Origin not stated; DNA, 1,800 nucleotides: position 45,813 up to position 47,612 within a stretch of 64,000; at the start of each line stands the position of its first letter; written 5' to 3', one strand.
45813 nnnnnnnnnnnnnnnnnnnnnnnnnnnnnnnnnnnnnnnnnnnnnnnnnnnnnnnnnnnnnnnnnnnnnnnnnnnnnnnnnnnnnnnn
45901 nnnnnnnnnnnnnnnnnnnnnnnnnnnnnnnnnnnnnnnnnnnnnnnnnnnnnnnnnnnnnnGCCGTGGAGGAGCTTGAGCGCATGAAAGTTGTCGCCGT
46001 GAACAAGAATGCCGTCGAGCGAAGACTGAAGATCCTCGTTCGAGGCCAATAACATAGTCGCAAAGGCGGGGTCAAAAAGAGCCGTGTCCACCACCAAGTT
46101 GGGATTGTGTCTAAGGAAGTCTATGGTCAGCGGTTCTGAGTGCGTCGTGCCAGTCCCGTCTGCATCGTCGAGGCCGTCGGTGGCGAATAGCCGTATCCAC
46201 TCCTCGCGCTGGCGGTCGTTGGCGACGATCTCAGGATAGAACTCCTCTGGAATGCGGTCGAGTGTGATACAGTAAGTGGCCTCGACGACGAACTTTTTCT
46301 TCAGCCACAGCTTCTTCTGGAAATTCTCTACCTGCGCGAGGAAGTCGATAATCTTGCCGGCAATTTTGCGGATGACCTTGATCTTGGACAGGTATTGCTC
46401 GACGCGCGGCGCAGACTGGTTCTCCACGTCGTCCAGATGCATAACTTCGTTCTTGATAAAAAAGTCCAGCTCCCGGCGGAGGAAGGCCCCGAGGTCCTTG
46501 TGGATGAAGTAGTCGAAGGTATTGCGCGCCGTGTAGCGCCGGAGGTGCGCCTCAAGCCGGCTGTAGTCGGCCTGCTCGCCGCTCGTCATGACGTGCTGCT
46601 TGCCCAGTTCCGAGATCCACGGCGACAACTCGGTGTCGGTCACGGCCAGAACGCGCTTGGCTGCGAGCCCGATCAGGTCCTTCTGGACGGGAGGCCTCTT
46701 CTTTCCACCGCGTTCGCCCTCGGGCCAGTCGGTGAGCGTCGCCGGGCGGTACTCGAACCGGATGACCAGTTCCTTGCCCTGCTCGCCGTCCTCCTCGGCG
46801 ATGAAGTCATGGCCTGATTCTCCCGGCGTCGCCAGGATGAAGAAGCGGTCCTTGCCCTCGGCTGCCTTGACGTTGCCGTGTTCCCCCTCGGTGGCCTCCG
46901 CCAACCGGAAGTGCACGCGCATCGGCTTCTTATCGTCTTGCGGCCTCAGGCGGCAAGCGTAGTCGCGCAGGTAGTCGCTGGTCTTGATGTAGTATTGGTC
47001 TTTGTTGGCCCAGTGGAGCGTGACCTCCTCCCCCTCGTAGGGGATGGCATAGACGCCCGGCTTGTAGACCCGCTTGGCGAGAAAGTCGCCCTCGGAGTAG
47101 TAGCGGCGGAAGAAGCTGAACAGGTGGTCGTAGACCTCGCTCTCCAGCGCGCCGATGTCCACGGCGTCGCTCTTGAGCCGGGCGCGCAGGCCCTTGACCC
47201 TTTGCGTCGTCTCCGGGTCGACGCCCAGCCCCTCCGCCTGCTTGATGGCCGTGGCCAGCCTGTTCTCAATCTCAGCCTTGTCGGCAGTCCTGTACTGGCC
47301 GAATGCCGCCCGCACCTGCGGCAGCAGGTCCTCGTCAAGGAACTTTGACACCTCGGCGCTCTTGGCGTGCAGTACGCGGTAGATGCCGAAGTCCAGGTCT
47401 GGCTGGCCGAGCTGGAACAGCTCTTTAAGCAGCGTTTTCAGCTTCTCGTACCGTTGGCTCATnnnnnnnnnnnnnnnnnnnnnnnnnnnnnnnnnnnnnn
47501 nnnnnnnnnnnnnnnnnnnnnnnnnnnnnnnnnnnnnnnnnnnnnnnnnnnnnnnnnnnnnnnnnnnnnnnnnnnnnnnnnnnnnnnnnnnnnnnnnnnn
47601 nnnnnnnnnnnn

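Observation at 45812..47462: Unassigned ~550-aa N-terminal extension on the beta-class Mod methyltransferase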

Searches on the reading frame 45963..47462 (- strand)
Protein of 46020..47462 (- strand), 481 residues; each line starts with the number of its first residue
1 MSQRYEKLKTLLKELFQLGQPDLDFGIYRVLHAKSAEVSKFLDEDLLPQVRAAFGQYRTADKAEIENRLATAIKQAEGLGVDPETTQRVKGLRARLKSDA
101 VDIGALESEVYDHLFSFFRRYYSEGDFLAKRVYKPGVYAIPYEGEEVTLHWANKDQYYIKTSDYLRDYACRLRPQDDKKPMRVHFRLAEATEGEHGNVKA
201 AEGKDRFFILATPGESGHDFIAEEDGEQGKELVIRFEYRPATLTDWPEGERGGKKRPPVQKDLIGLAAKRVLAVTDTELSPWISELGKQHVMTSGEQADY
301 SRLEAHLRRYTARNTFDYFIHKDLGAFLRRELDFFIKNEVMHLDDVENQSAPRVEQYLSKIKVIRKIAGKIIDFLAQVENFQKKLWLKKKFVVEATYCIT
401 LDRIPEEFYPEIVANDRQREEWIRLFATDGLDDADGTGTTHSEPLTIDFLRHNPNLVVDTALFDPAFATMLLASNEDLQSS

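Call 11: find_homologous_proteins(query=window:46020-47462:-)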
Query seq(481 aa) (481 aa): 2937 proteins with E <= 0.001 among 8000 candidates; the best 120 are listed.
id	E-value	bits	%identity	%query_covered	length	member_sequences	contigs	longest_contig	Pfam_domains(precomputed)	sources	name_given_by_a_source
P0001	1.4e-265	900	82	100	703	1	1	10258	PF01555.25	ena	-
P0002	9.6e-253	857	79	100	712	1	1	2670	PF01555.25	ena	-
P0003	6.3e-246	835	81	95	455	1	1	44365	-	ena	-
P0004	8.0e-246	834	78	99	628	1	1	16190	PF01555.25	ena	-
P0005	3.7e-245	832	77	99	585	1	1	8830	PF01555.25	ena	-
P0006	1.4e-244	830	80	96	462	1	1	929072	-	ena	-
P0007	4.8e-244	829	77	99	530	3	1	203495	-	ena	-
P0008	7.8e-244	828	78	99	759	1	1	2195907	PF05721.20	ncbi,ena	-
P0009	7.4e-243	825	76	100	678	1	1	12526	PF01555.25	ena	-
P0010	1.3e-242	824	77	99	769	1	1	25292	PF01555.25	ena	-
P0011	2.0e-242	823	76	100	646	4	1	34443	PF01555.25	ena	-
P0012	2.0e-242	823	78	98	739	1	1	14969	PF01555.25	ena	-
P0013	5.6e-242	822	77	99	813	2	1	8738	PF01555.25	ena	-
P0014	6.7e-242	821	77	99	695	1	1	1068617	PF01555.25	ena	-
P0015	1.3e-241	821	76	99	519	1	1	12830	-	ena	-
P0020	1.6e-240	817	75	98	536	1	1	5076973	-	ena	-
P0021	8.4e-240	815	84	88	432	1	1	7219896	-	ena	-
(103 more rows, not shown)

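Call 13: find_encoding_contigs(protein=P0021, flank=8000, max_places=2)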
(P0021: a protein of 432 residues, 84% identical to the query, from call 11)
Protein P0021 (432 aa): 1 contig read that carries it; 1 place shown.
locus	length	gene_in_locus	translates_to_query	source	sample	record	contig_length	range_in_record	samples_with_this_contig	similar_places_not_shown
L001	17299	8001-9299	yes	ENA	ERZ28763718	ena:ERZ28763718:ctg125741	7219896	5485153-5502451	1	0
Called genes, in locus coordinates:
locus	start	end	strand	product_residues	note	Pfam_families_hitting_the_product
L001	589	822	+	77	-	-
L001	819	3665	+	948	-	PF20464:MmeI_N, PF20465:MmeI_hel, PF20473:MmeI_Mtase, PF20466:MmeI_TRD, PF20467:MmeI_C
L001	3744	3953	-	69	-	-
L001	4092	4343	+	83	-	-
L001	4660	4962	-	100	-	PF00872:Transposase_mut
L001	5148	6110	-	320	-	PF13737:DDE_Tnp_1_5, PF01609:DDE_Tnp_1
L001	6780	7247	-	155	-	PF01609:DDE_Tnp_1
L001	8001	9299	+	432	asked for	-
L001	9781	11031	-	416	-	PF00872:Transposase_mut, PF10551:MULE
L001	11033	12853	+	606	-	PF08453:Peptidase_M9_N, PF01752:Peptidase_M9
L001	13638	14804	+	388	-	PF22784:PTP-SAK (weak), PF03747:ADP_ribosyl_GH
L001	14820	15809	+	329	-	PF13737:DDE_Tnp_1_5, PF01609:DDE_Tnp_1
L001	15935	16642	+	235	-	PF13384:HTH_23 (faint), PF13551:HTH_29 (weak), PF13565:HTH_32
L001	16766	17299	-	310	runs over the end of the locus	PF13489:Methyltransf_23, PF08241:Methyltransf_11, PF08242:Methyltransf_12, PF13649:Methyltransf_25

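Call 14: find_encoding_contigs(protein=P0020, flank=8000, max_places=2)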
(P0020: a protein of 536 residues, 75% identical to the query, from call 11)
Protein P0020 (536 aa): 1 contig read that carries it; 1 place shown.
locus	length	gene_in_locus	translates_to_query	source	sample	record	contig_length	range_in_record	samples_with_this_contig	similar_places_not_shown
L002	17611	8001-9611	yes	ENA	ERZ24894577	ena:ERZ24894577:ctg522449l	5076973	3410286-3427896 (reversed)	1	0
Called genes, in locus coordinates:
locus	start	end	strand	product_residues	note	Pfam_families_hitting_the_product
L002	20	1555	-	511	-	-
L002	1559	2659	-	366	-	PF13481:AAA_25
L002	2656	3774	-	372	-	PF23639:DUF7146 (weak), PF13155:Toprim_2 (faint), PF13362:Toprim_3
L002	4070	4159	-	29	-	-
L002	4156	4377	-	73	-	PF05930:Phage_AlpA, PF12728:HTH_17 (weak)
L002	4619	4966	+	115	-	PF13384:HTH_23 (weak), PF13565:HTH_32 (weak)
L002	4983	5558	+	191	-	PF13358:DDE_3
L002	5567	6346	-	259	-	-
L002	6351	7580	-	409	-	PF13356:Arm-DNA-bind_3, PF22022:Phage_int_M, PF00589:Phage_integrase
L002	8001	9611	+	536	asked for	-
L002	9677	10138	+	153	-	PF13340:DUF4096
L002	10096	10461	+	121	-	PF01609:DDE_Tnp_1, PF13586:DDE_Tnp_1_2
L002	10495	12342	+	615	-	PF01555:N6_N4_Mtase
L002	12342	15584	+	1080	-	PF00270:DEAD (faint), PF04851:ResIII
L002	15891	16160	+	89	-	-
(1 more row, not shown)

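Call 16: find_related_loci(query=window:46023-47462:-, collection=genome_contigs, flank=8000)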
Query window:46023-47462:- (480 aa) in genome_contigs; peptide patterns used: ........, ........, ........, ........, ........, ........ (x = any residue, [..] = any of these).
599 stretches matched a pattern (row limit reached: there are more); 527 encode a relative of the query (tblastn E <= 1e-3); the best 80 are kept; 80 distinct loci.
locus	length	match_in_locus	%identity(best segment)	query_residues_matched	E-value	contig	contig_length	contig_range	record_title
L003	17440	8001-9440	78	1-478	0e+0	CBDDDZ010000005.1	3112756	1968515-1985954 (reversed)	MAG: Candidatus Latescibacterota bacterium isolate 2fef8444-24d4-470e-a0f0-8c307ac56c94 genome assembly, contig: contig_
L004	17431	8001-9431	78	1-478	0e+0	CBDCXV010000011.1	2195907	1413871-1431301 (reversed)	MAG: Candidatus Latescibacterota bacterium isolate a04b77f4-1c6a-4467-bb03-95175eeb39fb genome assembly, contig: contig_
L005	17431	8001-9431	77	1-478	0e+0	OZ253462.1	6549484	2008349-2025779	MAG: Candidatus Latescibacterota bacterium isolate 85c596c4-e601-42f5-bc00-22a25924bb3e genome assembly, chromosome: 1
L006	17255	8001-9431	76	1-478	0e+0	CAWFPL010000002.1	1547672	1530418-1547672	MAG: uncultured proteobacterium isolate MFD01299.bin.1.58 genome assembly, contig: contig_21676, whole genome shotgun se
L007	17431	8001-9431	75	1-478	0e+0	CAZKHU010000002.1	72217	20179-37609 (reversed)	MAG TPA_asm: uncultured Syntrophus sp. isolate binchicken_co220_86 genome assembly, contig: NODE_148_length_72217_cov_9.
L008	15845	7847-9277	74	1-478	0e+0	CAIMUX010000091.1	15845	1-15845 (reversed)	MAG: Candidatus Eisenbacteria bacterium isolate Loclat_bin-10216 genome assembly, contig: bin-10216:091/142, whole genom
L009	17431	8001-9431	74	1-478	0e+0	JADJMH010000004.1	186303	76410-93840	MAG: Candidatus Accumulibacter proximus isolate EsbW_18-Q3-R4-48_BATAC.285 tig00003805-10-1860770, whole genome shotgun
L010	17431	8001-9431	75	1-478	0e+0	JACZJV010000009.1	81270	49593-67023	MAG: Burkholderiales bacterium isolate MAG28 betaproteobacteria_3_contig_13542, whole genome shotgun sequence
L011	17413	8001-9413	75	1-472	0e+0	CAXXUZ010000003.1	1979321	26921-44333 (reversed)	MAG: Kaistiaceae bacterium isolate 3bd50a5f-91ea-4e9f-b1be-61832993f823 genome assembly, contig: contig_3, whole genome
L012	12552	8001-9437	73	1-480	0e+0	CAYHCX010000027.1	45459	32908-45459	MAG TPA_asm: uncultured Acidobacterium sp. isolate ERP119702_co1_188 genome assembly, contig: NODE_669_length_45459_cov_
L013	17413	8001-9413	73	1-472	0e+0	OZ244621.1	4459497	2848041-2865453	MAG: uncultured Candidatus Binatia bacterium isolate 8f9fbfc1-36b4-40f3-a05a-ee2ffc03c637 genome assembly, chromosome: 1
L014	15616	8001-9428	74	2-478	0e+0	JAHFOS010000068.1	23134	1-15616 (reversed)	MAG: bacterium isolate nzgw509 NODE_2388_length_23135_cov_4.054141, whole genome shotgun sequence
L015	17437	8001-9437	75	1-480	0e+0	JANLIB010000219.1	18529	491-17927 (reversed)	MAG: Gallionella sp. isolate S40-4 k99_483693, whole genome shotgun sequence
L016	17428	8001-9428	73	1-479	0e+0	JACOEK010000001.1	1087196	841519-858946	MAG: Nitrospira sp. isolate S2bin.16 NODE_1_length_1087196_cov_27.811885, whole genome shotgun sequence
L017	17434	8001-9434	71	1-478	0e+0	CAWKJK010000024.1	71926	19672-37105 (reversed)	MAG: uncultured Nitrospiraceae bacterium isolate MFD08447.bin.2.17 genome assembly, contig: contig_27305, whole genome s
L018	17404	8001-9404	72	1-473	0e+0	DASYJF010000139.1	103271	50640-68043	MAG TPA_asm: Thermoanaerobaculia bacterium isolate SMAG_U4288 k141_2804870, whole genome shotgun sequence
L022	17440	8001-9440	71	1-480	0e+0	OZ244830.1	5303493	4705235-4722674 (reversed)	MAG: Candidatus Azophilus sp. isolate 1f4708c2-4886-4a85-b405-f8de5ef5afd3 genome assembly, chromosome: 1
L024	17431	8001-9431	69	1-478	0e+0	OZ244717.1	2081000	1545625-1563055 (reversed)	MAG: Candidatus Oxydemutatoraceae bacterium isolate ca3e2f6f-6193-4037-aecf-8c1561697f8f genome assembly, chromosome: 1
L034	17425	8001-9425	65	1-478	0e+0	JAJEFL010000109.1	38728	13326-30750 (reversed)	MAG: Rhodothermales bacterium isolate p16x43bins.4 k141_317982, whole genome shotgun sequence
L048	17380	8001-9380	65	4-473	0e+0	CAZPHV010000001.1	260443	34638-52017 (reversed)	MAG TPA_asm: uncultured Aquimonas sp. isolate binchicken_co190_244 genome assembly, contig: NODE_48_length_260443_cov_10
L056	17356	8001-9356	63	1-478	0e+0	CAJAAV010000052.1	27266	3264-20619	MAG: uncultured Chlorobiaceae bacterium isolate Loc080925-8m_bin-189 genome assembly, contig: bin-189:052/293, whole gen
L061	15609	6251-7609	63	1-478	0e+0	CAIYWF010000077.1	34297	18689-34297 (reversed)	MAG: uncultured Chlorobiaceae bacterium isolate AM_bin-3597 genome assembly, contig: bin-3597:077/346, whole genome shot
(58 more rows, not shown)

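Call 21: search_protein_representatives(protein=window:46023-47462:-)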
Query: 480 residues. Proteins with E-value up to 0.001 (for the whole library): 2658; up to 1e-10: 1824; up to 1e-30: 969. The best 150 are listed.
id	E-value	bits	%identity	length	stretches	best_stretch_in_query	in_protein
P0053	2.5e-235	798.1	76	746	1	1-474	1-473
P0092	1.0e-227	773.0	73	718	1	1-474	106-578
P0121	5.6e-220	747.5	72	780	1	1-474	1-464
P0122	4.9e-214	727.9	79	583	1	1-402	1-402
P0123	2.1e-209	712.6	67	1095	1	1-479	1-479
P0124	2.5e-198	676.1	64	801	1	1-477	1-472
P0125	2.8e-197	672.6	65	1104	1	1-474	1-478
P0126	1.6e-194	663.6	71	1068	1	1-478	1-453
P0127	5.9e-189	645.2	64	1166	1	1-469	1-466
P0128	5.2e-181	619.0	67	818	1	1-478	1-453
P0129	5.7e-177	605.7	60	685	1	2-478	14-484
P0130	3.2e-171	586.7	61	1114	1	4-472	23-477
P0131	5.1e-167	572.9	62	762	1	1-478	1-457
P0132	1.0e-163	561.9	56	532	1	1-474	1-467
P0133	6.9e-161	552.6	60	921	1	3-478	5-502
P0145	1.1e-138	479.5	62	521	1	3-360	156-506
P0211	6.9e-106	371.3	65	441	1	4-271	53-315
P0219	1.7e-104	366.7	47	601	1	1-477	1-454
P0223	2.6e-103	362.8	47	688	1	1-467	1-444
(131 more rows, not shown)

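Call 25: search_solved_structures(query=A1, max_evalue=10, show_alignments=0)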
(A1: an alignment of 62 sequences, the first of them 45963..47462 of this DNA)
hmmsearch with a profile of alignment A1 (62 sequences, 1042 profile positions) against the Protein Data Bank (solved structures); distinct sequences matched with E-value up to 10: 17.
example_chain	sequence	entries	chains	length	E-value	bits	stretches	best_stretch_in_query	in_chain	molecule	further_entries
4zcf_A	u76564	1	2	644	1.2e-58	202.4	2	493-795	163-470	Restriction endonuclease EcoP15I, modification subunit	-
6k0w_B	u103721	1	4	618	7.1e-56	193.3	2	500-796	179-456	Adenine specific DNA methyltransferase (Mod)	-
7dsu_A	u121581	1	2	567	6e-55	190.2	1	447-822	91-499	Mbo45V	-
1g60_A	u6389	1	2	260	2.9e-11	45.6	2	726-794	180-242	Adenine-specific Methyltransferase MboIIA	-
6pbd_A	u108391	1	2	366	4.1e-11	45.1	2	726-810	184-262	Modification methylase CcrMI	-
5hfj_A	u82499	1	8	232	2.4e-10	42.6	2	736-801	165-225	Adenine specific DNA methyltransferase (DpnA)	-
5hek_A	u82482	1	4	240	2.5e-10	42.4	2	736-804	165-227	Adenine specific DNA methyltransferase (DpnA)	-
1eg2_A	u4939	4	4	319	9.4e-10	40.6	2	738-782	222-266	MODIFICATION METHYLASE RSRI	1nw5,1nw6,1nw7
1nw8_A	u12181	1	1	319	1e-09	40.5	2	738-782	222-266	MODIFICATION METHYLASE RSRI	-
9c3u_A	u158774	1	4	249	2e-05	26.3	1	713-792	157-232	Methyltransferase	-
8urk_A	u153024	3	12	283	2.6e-05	25.9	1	713-804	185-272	Methyltransferase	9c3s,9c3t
8s9m_A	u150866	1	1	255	0.00015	23.4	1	742-795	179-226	DNA cytosine-N4 methyltransferase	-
8s9n_A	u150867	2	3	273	0.00018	23.1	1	742-794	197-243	DNA cytosine-N4 methyltransferase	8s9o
1boo_A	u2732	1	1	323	0.024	16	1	722-796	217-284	PROTEIN (N-4 CYTOSINE-SPECIFIC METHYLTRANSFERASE PVU II)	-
2zie_A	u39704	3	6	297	0.083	14.3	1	738-782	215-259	Putative modification methylase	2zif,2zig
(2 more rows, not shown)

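Call 30: search_protein_families(library=padloc, proteins=[L018:5089-7980:+], max_evalue=0.001)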
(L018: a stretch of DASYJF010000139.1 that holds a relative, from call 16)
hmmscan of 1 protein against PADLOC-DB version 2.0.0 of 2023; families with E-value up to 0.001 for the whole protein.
L018:5089-7980:+ (963 aa): 45 families (the best 25 are shown)
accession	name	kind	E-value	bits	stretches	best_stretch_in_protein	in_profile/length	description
PDLC02619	DrmD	-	2.2e-199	662.7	1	30-653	26-643/872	DrmD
PDLC02500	BrxHI|BrxHII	-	2.9e-74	249.1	2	143-656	221-683/933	BrxHI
PDLC02621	DrmD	-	8.2e-68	227.6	1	31-638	116-728/1040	DrmD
PDLC02504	BrxHI|BrxHII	-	3.7e-58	195.3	2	28-470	101-532/971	BrxHII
PDLC00659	HmaA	-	6.2e-57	191.2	1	31-626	99-693/1176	SNF2 helicase / DEAD-box helicase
PDLC02623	DrmD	-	5.2e-56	188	3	466-593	545-673/1040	DrmD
PDLC02572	DrmA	-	9.5e-48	160.9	1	31-562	113-641/1043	DrmA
PDLC02620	DrmD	-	2e-45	153.2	2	479-573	513-606/1060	DrmD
PDLC02843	DpdE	-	4.2e-44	148.7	2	29-225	151-329/1091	DpdE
PDLC02840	DpdE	-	8.8e-40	134.8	2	17-215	144-322/1091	DpdE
PDLC02632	DrmD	-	9.5e-40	134.7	1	29-562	116-643/662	DrmD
PDLC02634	DrmD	-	9.3e-36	121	1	33-557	88-597/900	DrmD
PDLC02844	DpdE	-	1.6e-35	120.3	2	30-238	147-348/1074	DpdE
PDLC02633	DrmD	-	5.1e-31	105.4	1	29-554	118-640/839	DrmD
PDLC02846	DpdE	-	6.2e-31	105.1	2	5-197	134-324/1034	DpdE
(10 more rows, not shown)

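Call 31: search_protein_families(library=pfam, proteins=[L018:5089-7980:+], max_evalue=0.01)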
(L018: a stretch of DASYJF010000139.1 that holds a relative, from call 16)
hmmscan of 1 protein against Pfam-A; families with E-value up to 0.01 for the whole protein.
L018:5089-7980:+ (963 aa): 5 families
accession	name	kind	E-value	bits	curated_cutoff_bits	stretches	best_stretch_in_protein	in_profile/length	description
PF00176.29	SNF2-rel_dom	-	1.4e-34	120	24.9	1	40-289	1-258/290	SNF2-related domain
PF00271.37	Helicase_C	-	3.7e-19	69.5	23.5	1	474-544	39-110/110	Helicase conserved C-terminal domain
PF00270.35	DEAD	-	7.8e-10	39.2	26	1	40-196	3-161/167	DEAD/DEAH box helicase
PF04851.21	ResIII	-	1.2e-08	35.4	22.5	1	36-195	3-162/164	Type III restriction enzyme, res subunit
PF13872.12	AAA_34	-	0.0015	17.9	27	1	51-172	57-194/306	P-loop containing NTP hydrolase pore-1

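Call 33: predict_structure(alignment_id=A1)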
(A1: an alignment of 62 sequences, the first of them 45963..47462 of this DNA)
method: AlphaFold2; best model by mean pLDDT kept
length: 500 residues; sequences in the alignment: 62
mean_pLDDT: 83.5   pTM: 0.65
mean pLDDT of the five models: 83.5, 83.1, 82.0, 81.4, 80.8
residues with pLDDT >= 90: 262; 70-90: 137; 50-70: 77; < 50: 24
segments of 3 or more residues with pLDDT < 50: 140-152, 192-195
pLDDT, mean of each block of 10 residues (from residue 1): 89 83 55 80 91 79 88 96 95 86 89 93 73 52 43 58 75 88 87 53 86 90 92 95 96 96 97 96 97 91 95 71 89 91 87 87 94 89 66 78 96 97 91 68 92 94 94 87 70 51
secondary structure, 60 per line:
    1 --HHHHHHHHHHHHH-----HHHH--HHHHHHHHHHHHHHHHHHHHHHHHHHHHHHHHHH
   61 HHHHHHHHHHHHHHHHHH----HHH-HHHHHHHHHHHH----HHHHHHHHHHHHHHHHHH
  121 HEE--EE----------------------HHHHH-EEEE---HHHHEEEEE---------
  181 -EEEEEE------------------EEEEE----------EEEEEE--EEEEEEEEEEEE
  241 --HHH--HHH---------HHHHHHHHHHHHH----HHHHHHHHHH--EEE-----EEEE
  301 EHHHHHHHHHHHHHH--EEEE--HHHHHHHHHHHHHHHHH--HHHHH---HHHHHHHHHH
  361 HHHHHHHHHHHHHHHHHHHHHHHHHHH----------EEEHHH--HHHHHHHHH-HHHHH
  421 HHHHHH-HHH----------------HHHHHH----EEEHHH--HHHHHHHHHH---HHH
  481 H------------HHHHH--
elements in order: H3-15 H21-24 H27-78 H87-98 H103-121 H150-154 E156-159 H163-166 E167-171 E182-187 E206-210 E221-226 E229-240 H260-272 H277-286 E289-291 E297-301 H302-315 E318-321 H324-340 H343-347 H351-387 E398-400 H406-414 H416-426 H447-452 E457-459 H465-474 H478-481 H494-498

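Call 40: search_dna_similar(query=window:46023-47462:-, collection=plasmids, mode=protein, max_rows=15)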
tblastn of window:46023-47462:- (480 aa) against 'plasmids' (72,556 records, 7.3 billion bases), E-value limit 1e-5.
Records with a match: 29; places in all: 29; records where one place covers at least 80% of the query: 26.
Best place of each record, by identity: <60% 29.
By first word of the organism name: Klebsiella 11; Priestia 2; Athalassotoga 2; Hymenobacter 1; Conchiformibius 1; Blastomonas 1; Aeromonas 1; Escherichia 1; Citrobacter 1; Raoultella 1; and 7 more.
By predicted mobility (MOB-suite, as given by PLSDB): non-mobilizable 14; conjugative 12; mobilizable 3.
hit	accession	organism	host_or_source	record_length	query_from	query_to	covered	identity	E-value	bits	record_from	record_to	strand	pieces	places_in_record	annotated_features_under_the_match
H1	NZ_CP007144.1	Hymenobacter swuensis DY53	-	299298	2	476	99%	57.5%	8e-170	537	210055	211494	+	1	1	DNA methyltransferase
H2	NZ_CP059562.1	Conchiformibius steedae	dog,whole organism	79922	1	474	99%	42.1%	2e-95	323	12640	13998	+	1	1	site-specific DNA-methyltransferase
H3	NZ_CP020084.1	Blastomonas fulva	Cell culture,microcystis culture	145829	3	480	100%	41.5%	1e-94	321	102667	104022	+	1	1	site-specific DNA-methyltransferase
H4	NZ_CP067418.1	Aeromonas media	cell culture,water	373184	4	480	99%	41.2%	5e-100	336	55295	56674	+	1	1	DNA methyltransferase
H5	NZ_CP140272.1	Priestia megaterium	Single cell,ginseng rhizosphere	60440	7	473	97%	39.3%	3e-80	279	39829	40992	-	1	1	DNA methyltransferase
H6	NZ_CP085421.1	Priestia megaterium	single cell,soil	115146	7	473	97%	39.2%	2e-81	282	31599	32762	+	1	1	DNA methyltransferase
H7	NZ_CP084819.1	Klebsiella quasipneumoniae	Homo sapiens,Whole organism,blood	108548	4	478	99%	36.8%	1e-87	300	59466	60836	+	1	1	none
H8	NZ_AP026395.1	Klebsiella quasipneumoniae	-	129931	4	478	99%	36.8%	2e-87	300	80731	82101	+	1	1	DNA methyltransferase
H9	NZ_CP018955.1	Escherichia coli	Homo sapiens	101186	4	478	99%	36.8%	3e-87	299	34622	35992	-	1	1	DNA methyltransferase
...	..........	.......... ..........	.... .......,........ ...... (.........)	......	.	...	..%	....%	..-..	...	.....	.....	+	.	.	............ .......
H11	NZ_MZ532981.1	Klebsiella oxytoca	-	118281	4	478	99%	36.8%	3e-87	299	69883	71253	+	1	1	DNA methyltransferase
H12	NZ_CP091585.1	Klebsiella pneumoniae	Homo sapiens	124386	4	478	99%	36.8%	3e-87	299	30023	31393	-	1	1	DNA methyltransferase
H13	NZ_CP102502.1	Citrobacter youngae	Homo sapiens,Blood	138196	4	478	99%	36.8%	3e-87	299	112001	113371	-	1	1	DNA methyltransferase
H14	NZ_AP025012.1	Raoultella ornithinolytica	-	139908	4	478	99%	36.8%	3e-87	299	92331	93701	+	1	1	DNA methyltransferase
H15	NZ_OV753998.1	Klebsiella quasipneumoniae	-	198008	4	478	99%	36.8%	3e-87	299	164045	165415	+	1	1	DNA methyltransferase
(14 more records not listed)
